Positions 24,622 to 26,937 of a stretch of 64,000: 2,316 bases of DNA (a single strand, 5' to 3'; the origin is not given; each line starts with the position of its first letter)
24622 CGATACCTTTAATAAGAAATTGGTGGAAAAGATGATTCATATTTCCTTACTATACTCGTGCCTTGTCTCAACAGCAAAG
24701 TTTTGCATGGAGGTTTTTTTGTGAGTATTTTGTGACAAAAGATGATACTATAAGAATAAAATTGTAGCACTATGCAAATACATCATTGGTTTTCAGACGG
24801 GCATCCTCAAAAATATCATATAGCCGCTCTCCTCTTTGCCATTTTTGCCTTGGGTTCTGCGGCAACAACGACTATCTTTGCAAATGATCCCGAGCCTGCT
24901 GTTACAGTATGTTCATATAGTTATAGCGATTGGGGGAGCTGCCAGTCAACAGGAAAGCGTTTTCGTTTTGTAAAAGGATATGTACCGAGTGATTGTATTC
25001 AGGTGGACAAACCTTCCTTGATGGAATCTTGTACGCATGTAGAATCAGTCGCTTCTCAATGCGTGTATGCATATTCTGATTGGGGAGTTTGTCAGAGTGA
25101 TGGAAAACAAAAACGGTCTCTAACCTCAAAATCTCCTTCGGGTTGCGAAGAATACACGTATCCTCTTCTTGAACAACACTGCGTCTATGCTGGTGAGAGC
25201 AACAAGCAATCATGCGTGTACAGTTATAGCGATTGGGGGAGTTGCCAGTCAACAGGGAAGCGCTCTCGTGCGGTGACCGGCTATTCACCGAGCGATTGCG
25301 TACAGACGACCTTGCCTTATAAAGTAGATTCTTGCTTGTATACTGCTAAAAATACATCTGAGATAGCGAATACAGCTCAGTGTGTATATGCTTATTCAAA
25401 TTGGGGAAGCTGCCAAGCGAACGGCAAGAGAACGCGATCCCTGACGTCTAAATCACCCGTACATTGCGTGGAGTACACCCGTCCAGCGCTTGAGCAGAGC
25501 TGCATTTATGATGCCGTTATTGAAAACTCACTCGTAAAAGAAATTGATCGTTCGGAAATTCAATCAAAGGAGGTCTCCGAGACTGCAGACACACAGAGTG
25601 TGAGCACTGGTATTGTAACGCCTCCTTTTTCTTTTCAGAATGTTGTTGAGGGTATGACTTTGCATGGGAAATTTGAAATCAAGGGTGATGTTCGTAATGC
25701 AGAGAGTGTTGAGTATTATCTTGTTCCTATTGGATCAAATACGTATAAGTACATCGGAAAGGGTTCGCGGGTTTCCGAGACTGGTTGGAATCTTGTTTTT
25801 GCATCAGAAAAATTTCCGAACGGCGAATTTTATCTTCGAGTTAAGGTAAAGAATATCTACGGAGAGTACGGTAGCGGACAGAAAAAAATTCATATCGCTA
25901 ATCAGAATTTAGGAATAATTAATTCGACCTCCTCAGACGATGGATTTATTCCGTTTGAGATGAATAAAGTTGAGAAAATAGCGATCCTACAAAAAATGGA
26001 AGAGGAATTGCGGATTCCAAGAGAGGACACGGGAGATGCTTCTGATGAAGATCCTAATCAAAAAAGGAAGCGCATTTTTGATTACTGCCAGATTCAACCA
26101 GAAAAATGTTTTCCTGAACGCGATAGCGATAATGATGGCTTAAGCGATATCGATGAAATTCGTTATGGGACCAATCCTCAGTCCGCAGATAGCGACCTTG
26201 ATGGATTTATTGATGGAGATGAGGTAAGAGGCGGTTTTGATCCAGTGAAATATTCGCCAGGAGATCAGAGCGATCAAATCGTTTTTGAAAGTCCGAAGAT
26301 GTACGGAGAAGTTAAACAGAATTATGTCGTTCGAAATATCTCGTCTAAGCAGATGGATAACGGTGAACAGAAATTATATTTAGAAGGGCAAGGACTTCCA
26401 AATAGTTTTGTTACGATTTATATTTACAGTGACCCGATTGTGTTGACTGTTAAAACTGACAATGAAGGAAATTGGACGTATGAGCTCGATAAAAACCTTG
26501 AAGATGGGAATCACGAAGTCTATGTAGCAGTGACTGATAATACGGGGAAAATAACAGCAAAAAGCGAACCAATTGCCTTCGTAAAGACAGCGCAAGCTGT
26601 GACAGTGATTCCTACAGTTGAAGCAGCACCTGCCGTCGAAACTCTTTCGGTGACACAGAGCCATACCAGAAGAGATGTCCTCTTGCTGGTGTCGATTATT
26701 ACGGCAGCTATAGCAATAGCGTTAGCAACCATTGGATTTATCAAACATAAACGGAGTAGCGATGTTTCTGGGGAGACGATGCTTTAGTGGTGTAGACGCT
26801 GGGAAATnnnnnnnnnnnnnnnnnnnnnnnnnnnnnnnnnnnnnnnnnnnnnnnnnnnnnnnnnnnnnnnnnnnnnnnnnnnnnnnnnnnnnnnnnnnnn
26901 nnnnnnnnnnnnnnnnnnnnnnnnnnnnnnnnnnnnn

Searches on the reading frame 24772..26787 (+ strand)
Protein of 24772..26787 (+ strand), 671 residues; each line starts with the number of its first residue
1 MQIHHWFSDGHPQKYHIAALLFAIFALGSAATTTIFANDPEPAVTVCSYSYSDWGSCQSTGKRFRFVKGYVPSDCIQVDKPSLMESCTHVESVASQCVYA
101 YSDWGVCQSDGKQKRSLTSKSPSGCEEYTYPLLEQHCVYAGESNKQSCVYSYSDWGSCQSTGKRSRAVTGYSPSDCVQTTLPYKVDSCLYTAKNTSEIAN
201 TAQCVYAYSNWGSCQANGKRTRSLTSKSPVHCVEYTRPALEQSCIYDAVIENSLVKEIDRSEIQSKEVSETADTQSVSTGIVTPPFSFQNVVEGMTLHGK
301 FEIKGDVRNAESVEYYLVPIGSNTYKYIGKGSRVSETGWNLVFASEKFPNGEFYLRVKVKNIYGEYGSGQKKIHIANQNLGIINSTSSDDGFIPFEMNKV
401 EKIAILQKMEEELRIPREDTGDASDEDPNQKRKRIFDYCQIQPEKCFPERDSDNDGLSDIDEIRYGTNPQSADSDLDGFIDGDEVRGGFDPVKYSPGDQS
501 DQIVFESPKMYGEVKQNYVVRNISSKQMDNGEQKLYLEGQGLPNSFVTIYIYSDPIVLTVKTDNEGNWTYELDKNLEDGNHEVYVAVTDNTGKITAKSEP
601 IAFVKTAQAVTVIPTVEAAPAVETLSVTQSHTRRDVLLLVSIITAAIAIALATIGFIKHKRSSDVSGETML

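Call 84: search_protein_families(library=pfam, proteins=[window:24772-26787:+], max_evalue=0.001)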
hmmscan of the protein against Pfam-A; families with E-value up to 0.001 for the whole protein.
window:24772-26787:+ (671 aa): 3 families
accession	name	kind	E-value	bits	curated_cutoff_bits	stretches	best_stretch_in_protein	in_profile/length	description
PF19077.6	Big_13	-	8e-10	39.6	27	1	537-599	31-95/102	Bacterial Ig-like domain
PF18884.5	TSP3_bac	-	1.8e-07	31.3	25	1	451-471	1-21/22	Bacterial TSP3 repeat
PF01091.23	PTN_MK_C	-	7.3e-05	23.5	25.3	0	202-228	2-29/65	PTN/MK heparin-binding protein family, C-terminal domain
